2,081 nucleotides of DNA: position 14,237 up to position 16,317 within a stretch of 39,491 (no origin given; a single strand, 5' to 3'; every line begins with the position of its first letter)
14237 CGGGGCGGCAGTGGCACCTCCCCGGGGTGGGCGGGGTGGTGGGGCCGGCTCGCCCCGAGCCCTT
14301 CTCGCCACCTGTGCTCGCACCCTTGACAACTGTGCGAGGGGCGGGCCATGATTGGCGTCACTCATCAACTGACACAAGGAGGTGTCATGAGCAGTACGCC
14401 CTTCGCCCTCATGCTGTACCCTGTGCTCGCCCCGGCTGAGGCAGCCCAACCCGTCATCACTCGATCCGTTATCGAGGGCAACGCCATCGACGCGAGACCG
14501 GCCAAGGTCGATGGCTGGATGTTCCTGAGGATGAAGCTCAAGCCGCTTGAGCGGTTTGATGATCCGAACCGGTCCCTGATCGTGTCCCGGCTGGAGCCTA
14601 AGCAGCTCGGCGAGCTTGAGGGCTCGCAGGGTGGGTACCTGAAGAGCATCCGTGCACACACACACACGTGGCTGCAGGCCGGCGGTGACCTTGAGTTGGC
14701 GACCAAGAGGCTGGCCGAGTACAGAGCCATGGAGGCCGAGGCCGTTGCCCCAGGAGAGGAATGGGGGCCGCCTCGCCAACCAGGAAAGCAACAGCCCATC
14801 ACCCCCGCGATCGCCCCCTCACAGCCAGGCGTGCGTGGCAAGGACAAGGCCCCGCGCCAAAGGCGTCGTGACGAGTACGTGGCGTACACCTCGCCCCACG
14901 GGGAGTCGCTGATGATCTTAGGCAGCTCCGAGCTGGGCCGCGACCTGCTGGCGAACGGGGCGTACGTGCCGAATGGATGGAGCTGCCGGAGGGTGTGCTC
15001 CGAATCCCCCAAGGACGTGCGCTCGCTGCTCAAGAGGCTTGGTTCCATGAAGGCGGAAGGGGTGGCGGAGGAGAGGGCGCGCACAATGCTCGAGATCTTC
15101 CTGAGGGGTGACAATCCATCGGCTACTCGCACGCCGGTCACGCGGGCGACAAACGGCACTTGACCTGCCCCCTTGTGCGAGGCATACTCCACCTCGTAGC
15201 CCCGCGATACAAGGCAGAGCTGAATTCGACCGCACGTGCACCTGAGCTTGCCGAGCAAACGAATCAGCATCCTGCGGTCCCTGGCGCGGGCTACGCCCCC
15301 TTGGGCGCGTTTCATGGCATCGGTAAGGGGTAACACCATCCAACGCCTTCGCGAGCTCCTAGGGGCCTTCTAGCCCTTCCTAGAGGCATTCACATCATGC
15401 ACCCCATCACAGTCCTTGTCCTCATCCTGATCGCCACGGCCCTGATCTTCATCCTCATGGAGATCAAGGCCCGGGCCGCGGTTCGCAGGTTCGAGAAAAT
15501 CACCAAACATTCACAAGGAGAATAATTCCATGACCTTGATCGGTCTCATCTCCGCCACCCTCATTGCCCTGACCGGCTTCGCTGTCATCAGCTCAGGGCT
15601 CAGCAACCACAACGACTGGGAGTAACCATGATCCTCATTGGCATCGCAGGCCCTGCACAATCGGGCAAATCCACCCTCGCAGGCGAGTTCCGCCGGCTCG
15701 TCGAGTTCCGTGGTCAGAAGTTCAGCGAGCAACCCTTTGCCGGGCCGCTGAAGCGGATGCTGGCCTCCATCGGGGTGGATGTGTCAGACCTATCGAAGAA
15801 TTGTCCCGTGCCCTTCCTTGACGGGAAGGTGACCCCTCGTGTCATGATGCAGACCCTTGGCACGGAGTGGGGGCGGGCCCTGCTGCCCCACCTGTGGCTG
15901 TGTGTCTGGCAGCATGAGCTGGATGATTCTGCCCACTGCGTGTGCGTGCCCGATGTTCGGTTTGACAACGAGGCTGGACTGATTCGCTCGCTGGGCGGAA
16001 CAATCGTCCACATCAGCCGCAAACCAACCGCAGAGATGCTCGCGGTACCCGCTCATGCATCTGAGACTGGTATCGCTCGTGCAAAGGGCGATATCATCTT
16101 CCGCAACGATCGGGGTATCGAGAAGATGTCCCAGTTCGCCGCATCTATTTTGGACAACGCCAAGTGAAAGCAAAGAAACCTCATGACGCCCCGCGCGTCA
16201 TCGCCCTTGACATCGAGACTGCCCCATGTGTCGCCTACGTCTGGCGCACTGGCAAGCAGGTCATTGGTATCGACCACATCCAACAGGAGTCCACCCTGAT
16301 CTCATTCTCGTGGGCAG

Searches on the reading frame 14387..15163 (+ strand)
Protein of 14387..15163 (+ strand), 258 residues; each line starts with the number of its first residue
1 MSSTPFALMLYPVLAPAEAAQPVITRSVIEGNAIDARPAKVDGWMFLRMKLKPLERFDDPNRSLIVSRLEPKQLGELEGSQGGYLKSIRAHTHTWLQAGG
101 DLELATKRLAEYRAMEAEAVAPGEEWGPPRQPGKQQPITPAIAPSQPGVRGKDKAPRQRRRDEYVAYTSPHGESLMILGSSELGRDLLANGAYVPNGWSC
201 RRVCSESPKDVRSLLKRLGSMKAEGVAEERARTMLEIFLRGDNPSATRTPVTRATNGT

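Call 10: search_protein_families(library=pfam, max_evalue=0.01, proteins=[window:14387-15163:+])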
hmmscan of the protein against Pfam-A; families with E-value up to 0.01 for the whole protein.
window:14387-15163:+ (258 aa): 0 families

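Call 11: search_protein_families(library=phrogs, max_evalue=0.01, proteins=[window:14387-15163:+])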
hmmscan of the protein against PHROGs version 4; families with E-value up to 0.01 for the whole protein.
window:14387-15163:+ (258 aa): 0 families

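Call 18: search_dna_similar(query=window:14387-15163:+, collection=phages, mode=protein, max_evalue=0.01, max_rows=15)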
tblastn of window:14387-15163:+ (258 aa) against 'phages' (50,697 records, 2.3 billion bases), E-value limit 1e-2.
No match.

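Call 19: find_related_loci(query=window:14387-15163:+, collection=viral_contigs, flank=6000)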
Query window:14387-15163:+ (258 aa) in viral_contigs; peptide patterns used: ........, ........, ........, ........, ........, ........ (x = any residue, [..] = any of these).
13 stretches matched a pattern, but none encodes a relative of the query by tblastn (E <= 1e-3).

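Call 22: find_homologous_proteins(query=window:14387-15163:+, max_evalue=0.001)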
Query window:14387-15163:+ (258 aa): 18 proteins with E <= 0.001 among 1153 candidates.
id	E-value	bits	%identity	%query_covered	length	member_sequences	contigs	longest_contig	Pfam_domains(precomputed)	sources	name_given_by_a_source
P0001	7.4e-168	575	100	100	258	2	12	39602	-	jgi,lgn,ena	jgi:hypothetical protein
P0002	1.2e-90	322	59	98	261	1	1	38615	-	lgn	-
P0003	2.1e-84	301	57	94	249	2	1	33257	-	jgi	jgi:hypothetical protein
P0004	4.2e-69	251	51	96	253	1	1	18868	-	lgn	-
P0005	6.9e-68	247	50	96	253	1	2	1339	-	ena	-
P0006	1.7e-64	236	49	96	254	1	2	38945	-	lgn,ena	-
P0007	1.8e-64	236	48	96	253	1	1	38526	-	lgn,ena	-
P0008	1.3e-63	233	48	96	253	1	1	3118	-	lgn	-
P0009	3.1e-63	232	49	96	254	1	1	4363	-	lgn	-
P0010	3.7e-63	232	48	96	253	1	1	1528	-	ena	-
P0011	3.8e-63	232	50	94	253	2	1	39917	-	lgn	-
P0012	4.0e-63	231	48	93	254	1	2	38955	-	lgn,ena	-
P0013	7.4e-62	227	48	93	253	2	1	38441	-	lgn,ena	-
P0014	1.5e-61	226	48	94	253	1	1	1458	-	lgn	-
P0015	6.6e-61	224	47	97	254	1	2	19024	-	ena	-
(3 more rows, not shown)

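Call 23: find_encoding_contigs(protein=P0001, flank=3000, max_places=4)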
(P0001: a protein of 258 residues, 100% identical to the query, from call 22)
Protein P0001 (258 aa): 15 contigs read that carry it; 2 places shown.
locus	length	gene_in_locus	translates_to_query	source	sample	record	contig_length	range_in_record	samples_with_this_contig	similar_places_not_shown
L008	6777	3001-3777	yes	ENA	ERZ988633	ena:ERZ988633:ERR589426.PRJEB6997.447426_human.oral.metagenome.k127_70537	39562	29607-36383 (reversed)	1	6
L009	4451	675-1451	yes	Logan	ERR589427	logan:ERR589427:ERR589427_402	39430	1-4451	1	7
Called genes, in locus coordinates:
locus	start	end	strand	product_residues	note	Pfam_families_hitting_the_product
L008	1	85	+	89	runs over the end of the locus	-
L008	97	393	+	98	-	-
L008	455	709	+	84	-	-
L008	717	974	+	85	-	-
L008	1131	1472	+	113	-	-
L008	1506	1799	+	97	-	-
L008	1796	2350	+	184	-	-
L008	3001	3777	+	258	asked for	-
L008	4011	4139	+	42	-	-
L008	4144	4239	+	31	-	-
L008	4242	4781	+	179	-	PF21448:DNMK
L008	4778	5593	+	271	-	PF13482:RNase_H_2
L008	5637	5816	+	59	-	-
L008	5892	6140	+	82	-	-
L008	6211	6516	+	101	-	-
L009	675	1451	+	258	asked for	-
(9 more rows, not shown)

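Call 24: find_encoding_contigs(protein=P0002, flank=10000, max_places=2)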
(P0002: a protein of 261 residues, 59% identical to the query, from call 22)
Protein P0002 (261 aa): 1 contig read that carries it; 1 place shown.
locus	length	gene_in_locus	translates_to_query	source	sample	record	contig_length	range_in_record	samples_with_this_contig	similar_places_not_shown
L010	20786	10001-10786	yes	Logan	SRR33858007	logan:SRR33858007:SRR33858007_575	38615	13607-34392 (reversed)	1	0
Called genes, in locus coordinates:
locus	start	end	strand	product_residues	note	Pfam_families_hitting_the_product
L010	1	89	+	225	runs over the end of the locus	PF13479:AAA_24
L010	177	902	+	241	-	-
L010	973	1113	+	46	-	-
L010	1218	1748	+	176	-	-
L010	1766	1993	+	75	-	-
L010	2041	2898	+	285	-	-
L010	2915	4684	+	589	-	PF00270:DEAD, PF04851:ResIII, PF00271:Helicase_C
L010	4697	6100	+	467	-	PF13229:Beta_helix, PF05048:NosD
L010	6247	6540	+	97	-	-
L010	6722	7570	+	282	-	-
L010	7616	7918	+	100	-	-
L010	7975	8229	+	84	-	-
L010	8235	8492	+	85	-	-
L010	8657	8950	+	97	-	-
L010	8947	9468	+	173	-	-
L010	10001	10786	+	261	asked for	-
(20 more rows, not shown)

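Call 25: find_encoding_contigs(protein=P0003, flank=10000, max_places=2)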
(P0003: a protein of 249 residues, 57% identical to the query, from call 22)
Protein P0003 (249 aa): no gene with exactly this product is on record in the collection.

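Call 27: find_encoding_contigs(protein=P0006, flank=10000, max_places=1)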
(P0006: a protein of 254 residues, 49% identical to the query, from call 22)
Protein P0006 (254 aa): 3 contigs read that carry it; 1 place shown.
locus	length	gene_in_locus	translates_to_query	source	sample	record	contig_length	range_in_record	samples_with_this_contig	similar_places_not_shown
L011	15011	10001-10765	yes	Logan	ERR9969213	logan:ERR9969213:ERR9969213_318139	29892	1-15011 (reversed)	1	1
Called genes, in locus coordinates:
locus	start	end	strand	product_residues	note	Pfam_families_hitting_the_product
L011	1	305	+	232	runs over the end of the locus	-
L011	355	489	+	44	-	-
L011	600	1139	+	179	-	-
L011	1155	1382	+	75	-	-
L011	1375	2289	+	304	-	-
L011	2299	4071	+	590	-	PF00270:DEAD, PF04851:ResIII, PF13604:AAA_30 (faint), PF00271:Helicase_C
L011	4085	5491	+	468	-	PF05048:NosD, PF13229:Beta_helix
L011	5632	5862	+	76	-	PF00462:Glutaredoxin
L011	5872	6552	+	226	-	-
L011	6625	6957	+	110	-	-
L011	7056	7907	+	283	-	-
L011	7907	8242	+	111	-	-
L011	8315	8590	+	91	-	-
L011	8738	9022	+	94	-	-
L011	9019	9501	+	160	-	-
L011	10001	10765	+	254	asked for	-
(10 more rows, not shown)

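Call 28: find_encoding_contigs(protein=P0011, flank=10000, max_places=1)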
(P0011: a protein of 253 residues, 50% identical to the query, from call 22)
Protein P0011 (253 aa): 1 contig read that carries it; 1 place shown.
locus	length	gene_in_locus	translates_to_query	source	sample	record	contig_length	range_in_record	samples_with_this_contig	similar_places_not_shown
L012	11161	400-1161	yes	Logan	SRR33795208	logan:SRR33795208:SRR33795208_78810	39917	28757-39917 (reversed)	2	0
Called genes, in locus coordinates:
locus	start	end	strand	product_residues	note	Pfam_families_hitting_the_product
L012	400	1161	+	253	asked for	-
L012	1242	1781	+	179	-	PF21448:DNMK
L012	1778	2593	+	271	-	PF13482:RNase_H_2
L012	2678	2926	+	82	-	-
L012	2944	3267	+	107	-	-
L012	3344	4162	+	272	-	-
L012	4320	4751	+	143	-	-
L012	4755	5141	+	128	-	-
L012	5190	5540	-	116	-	-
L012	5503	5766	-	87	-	PF25612:DUF7940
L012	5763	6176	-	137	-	PF13539:Peptidase_M15_4 (weak)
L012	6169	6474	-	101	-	-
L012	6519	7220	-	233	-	-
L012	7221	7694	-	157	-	-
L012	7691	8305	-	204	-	-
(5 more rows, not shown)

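Call 29: find_encoding_contigs(protein=P0007, flank=10000, max_places=1)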
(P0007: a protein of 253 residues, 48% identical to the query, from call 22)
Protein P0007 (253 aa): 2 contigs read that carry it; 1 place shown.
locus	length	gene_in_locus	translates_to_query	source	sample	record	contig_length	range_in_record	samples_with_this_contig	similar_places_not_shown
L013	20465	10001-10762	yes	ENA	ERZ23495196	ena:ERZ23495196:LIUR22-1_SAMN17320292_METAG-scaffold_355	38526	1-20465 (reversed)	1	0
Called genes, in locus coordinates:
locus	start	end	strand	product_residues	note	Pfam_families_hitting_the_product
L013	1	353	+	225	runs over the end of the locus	PF13191:AAA_16 (faint), PF13479:AAA_24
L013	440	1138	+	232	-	-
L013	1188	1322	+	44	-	-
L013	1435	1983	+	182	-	-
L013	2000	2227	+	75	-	-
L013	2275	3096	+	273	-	-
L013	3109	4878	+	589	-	PF00270:DEAD, PF04851:ResIII, PF00271:Helicase_C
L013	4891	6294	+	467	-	PF13229:Beta_helix, PF05048:NosD (weak)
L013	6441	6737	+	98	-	-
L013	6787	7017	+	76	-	PF00462:Glutaredoxin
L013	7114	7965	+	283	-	-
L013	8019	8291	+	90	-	-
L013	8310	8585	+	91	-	-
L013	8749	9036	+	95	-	-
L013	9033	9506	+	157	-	-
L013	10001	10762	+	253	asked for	-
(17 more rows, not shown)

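Call 50: predict_structure(alignment_id=A1)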
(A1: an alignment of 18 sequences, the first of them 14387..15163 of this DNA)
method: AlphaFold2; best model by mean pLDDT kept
length: 258 residues; sequences in the alignment: 18
mean_pLDDT: 62.6   pTM: 0.42
mean pLDDT of the five models: 62.6, 61.7, 60.1, 59.4, 56.5
residues with pLDDT >= 90: 63; 70-90: 39; 50-70: 53; < 50: 103
segments of 3 or more residues with pLDDT < 50: 1-9, 52-100, 115-141, 143-145, 147-155, 256-258
pLDDT, mean of each block of 10 residues (from residue 1): 38 64 67 71 66 44 37 32 41 43 51 44 29 34 41 50 91 92 92 93 87 91 90 93 84 62
secondary structure, 60 per line:
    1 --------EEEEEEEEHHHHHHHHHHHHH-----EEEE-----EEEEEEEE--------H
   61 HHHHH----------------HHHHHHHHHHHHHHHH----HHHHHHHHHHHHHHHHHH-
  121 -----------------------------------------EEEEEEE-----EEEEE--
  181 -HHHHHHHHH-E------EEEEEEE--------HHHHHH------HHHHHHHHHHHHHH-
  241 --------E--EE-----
elements in order: E9-16 H17-29 E35-38 E44-51 H60-65 H82-97 H102-119 E162-168 E174-178 H182-190 E199-205 H214-219 H226-239

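Call 54: fold_search(model_id=the predicted structure, library=pdb)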
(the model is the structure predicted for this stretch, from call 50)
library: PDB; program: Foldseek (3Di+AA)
matches with E <= 10: 417; with E <= 0.001: 0
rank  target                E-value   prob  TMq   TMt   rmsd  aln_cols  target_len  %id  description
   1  9xrl_AH               1.6e-01  0.38  0.16  0.30  17.9       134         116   13  Structure of mouse cytoplasmic lattice (CPL) repeating unit (released 2026-03-18)
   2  9w2m_C                2.8e-01  0.23  0.14  0.25  17.1       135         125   10  Cryo-EM structure of the Cytoplasmic lattice(CPL) from mouse oocyte (released 2026-02-25)
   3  2n8l_MODEL_1_A        6.0e-01  0.33  0.15  0.20   7.2        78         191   15  Zipcode-binding-protein-1 KH3KH4(DD) domains in complex with the KH3 RNA target (released 2017-01-25)
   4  7dvs_B                9.7e-01  0.13  0.10  0.18  13.3       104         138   12  Crystal structure of Apo (heme-free) PefR (released 2021-09-29)
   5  4z20_A                1.1e+00  0.09  0.15  0.14  10.2       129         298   13  Crystal Structure of Meganuclease I-SmaMI Bound to Uncleaveable DNA with a TTGT Central Four (released 2016-03-30)
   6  3zzp                  1.2e+00  0.21  0.14  0.40  13.3        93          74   15  Circular permutant of ribosomal protein S6, lacking edge strand beta- 2 of wild-type S6. (released 2011-11-23)
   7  8fg6_B                1.2e+00  0.20  0.19  0.29   6.8        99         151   11  Design of amyloidogenic peptide traps (released 2024-03-20)
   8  7mwq_A                1.2e+00  0.11  0.16  0.19  14.2       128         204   20  Structure of De Novo designed beta sheet heterodimer LHD29A53/B53 (released 2022-01-19)
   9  5e67_A                1.2e+00  0.06  0.18  0.17  21.1       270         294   10  K103A/K262A double mutant of I-SmaMI (released 2016-01-13)
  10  4z20_D                1.3e+00  0.09  0.16  0.15   9.9       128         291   12  Crystal Structure of Meganuclease I-SmaMI Bound to Uncleaveable DNA with a TTGT Central Four (released 2016-03-30)
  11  1ks2_A                1.4e+00  0.35  0.15  0.17   3.6        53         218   23  Crystal Structure Analysis of the rpiA, Structural Genomics, protein EC1268. (released 2002-08-14)
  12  6qey                  1.4e+00  0.33  0.15  0.22   3.7        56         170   12  IMP1 KH1 and KH2 domains create a structural platform with unique RNA recognition and re-modelling properties (released 2019-03-27)
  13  2zci_B                1.4e+00  0.23  0.14  0.07   4.2        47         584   21  Structure of a GTP-dependent bacterial PEP-carboxykinase from Corynebacterium glutamicum (released 2008-04-15)
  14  2guk_B                1.4e+00  0.21  0.15  0.33  10.6        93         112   10  Crystal Structure of the Conserved Protein of Unknown Function from Porphyromonas gingivalis (released 2006-05-30)
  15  7b8v_A                1.4e+00  0.20  0.14  0.34  11.8        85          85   14  Circular permutant of ribosomal protein S6, P54-55 (released 2022-01-12)
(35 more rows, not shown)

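Call 65: search_protein_families(library=pfam, max_evalue=1, proteins=[window:14387-15163:+])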
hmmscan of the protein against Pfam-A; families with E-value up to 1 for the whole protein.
window:14387-15163:+ (258 aa): 0 families

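Call 74: fold_search(model_id=the predicted structure, library=viral)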
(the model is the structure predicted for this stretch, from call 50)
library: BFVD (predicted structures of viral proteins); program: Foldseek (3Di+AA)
matches with E <= 10: 551; with E <= 0.001: 0
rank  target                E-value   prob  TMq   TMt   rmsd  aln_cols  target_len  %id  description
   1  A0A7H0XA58            4.0e-02  0.21  0.15  0.16  22.5       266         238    9  (no name in the UniProt tables at hand)
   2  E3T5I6                4.8e-02  0.25  0.14  0.09  16.3       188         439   10  Uncharacterized protein [Cafeteria roenbergensis virus (strain BV-PW1)]
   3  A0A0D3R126            9.9e-02  0.08  0.11  0.08  22.7       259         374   12  Phosphoprotein [Oita virus]
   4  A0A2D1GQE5            1.1e-01  0.51  0.12  0.28  11.0        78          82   20  (no name in the UniProt tables at hand)
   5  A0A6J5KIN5            1.2e-01  0.11  0.14  0.15  29.4       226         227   11  Uncharacterized protein [uncultured Caudovirales phage]
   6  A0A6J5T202            1.4e-01  0.16  0.12  0.10  15.1       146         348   13  HNHc domain containing protein [uncultured Caudovirales phage]
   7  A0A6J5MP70            2.0e-01  0.60  0.14  0.31   5.2        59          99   17  Uncharacterized protein [uncultured Caudovirales phage]
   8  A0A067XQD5            2.0e-01  0.38  0.12  0.06  10.1        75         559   21  (no name in the UniProt tables at hand)
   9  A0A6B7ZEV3            2.4e-01  0.06  0.10  0.07  24.5       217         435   15  Uncharacterized protein [Klebsiella phage N1M2]
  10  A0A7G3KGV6            2.6e-01  0.47  0.14  0.21   6.6        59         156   17  Uncharacterized protein [Enterobacter phage vB_EhoM-IME523]
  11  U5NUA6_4              2.7e-01  0.41  0.22  0.05  15.3       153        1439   12  Polyprotein [Rhizoctonia cerealis alphaendornavirus 1]
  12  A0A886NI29            3.1e-01  0.13  0.15  0.20  15.9       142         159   11  (no name in the UniProt tables at hand)
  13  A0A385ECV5            3.3e-01  0.16  0.11  0.21  17.2       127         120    9  Uncharacterized protein [Caulobacter phage CcrPW]
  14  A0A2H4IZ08            3.3e-01  0.11  0.12  0.06  17.8       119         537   13  Plasmid replication protein RepL domain-containing protein [uncultured Caudovirales phage]
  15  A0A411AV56            3.5e-01  0.21  0.11  0.28  14.9        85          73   16  (no name in the UniProt tables at hand)
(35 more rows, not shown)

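Call 75: search_solved_structures(query=A3, max_evalue=1)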
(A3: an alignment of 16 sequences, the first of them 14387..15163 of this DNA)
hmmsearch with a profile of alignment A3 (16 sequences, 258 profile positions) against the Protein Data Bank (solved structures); distinct sequences matched with E-value up to 1: 9.
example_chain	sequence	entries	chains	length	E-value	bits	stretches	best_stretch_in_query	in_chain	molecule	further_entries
6pwe_D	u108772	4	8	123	0.29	13.7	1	131-176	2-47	Histone H2B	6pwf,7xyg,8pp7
8ux1_D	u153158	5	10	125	0.33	13.5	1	132-176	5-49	Histone H2B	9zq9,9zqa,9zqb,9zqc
6dzt_D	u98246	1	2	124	0.34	13.5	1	132-176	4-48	Histone H2B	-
8pp6_D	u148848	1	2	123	0.39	13.3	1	133-176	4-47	Histone H2B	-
7uzf_M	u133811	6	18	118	0.45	13.1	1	72-138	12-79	V-type proton ATPase subunit G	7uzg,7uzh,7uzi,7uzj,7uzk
6wlz_M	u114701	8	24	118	0.49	12.9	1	72-141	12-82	V-type proton ATPase subunit G 1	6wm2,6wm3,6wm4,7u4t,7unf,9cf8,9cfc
2pyo_D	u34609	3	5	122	0.5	12.9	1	134-176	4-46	Histone H2B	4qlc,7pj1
2nqb_D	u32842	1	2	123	0.52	12.9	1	133-176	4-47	Histone H2B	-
7u8o_M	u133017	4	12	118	0.9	12.1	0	72-139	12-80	V-type proton ATPase subunit G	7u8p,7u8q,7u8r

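Call 76: find_homologous_proteins(query=A3, max_evalue=0.001)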
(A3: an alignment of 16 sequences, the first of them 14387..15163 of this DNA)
Query A3 (16 sequences) (258 aa, profile of the alignment): 48 proteins with E <= 0.001 among 8000 candidates.
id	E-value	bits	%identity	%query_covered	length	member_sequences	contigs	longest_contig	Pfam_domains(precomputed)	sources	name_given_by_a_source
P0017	4.0e-99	349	47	95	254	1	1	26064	-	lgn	-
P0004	4.4e-99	349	51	96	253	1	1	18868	-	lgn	-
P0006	1.2e-98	348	49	96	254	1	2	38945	-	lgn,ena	-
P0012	9.4e-98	345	48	93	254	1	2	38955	-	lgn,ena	-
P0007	7.5e-95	335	48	96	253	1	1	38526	-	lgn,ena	-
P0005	7.9e-94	332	50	96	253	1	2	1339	-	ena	-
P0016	3.2e-93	330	48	96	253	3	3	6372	-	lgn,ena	-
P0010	3.9e-93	330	48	96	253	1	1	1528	-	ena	-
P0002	1.4e-91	324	59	98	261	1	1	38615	-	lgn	-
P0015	1.8e-90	321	47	97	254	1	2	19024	-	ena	-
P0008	2.0e-90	321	48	96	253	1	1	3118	-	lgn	-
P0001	2.3e-90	321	100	100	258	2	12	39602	-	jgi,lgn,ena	jgi:hypothetical protein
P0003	2.9e-85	304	57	94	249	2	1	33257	-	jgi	jgi:hypothetical protein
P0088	2.3e-55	206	-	-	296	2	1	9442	-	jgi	-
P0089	1.1e-50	190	-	-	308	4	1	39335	-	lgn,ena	-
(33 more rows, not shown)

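Call 97: search_dna_similar(query=window:14387-15163:+, collection=plasmids, mode=protein, max_evalue=0.01, max_rows=10)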
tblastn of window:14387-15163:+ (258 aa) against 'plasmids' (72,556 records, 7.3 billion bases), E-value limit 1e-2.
No match.

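Call 102: search_protein_families(library=ncbifam, max_evalue=0.1, alignment_id=A3)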
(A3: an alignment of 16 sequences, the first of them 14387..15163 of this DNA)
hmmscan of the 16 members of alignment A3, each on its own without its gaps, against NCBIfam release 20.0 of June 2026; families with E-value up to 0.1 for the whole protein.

A. member 1, window:14387-15163:+ (258 aa): 0 families

B. families by the number of members that match (of 16 scanned): 1 family
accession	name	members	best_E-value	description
TIGR03742.1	PRTRC_F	1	0.077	PRTRC system protein F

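Call 103: search_protein_families(library=padloc, max_evalue=0.01, proteins=[window:14387-15163:+])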
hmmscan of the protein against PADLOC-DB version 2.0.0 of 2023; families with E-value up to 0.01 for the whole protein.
window:14387-15163:+ (258 aa): 0 families

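Call 112: search_protein_representatives(alignment_id=A1)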
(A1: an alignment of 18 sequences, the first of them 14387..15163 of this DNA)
Query: 18 sequences, 254 profile positions. Proteins with E-value up to 0.001 (for the whole library): 10; up to 1e-10: 6; up to 1e-30: 5. The best 10 are listed.
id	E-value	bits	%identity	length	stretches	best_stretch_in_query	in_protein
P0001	1.7e-109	381.4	-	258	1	2-253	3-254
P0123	1.8e-69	250.2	-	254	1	1-233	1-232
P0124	9.7e-66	238.0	-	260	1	1-248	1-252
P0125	2.4e-62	226.9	-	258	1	1-236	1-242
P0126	7.5e-56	205.6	-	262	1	1-227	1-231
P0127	1.8e-13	66.8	-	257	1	6-221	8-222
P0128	2.4e-08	49.9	-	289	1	10-251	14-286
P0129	1.2e-06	44.3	-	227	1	6-181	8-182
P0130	5.3e-06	42.3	-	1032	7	207-252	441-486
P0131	8.1e-05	38.4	-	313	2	7-136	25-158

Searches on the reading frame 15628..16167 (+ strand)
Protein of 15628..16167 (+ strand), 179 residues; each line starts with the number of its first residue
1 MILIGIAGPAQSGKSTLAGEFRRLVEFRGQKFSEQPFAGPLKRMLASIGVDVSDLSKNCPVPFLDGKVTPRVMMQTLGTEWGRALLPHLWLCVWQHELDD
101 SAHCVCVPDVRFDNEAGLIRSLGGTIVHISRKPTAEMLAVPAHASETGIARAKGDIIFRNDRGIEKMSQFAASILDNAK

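Call 10: search_protein_families(library=pfam, max_evalue=0.01, proteins=[window:15628-16167:+])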
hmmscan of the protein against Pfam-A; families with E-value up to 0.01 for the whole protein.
window:15628-16167:+ (179 aa): 1 family
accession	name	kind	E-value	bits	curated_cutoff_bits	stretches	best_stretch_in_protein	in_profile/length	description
PF21448.3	DNMK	-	7.5e-15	55.6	27.1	1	70-167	130-229/232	Deoxynucleotide monophosphate kinase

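Call 11: search_protein_families(library=phrogs, max_evalue=0.01, proteins=[window:15628-16167:+])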
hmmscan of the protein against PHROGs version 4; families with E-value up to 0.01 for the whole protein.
window:15628-16167:+ (179 aa): 1 family
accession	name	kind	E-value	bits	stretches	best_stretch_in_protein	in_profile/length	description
phrog_139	-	other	3.7e-33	116.4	1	1-176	83-261/342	deoxynucleoside monophosphate kinase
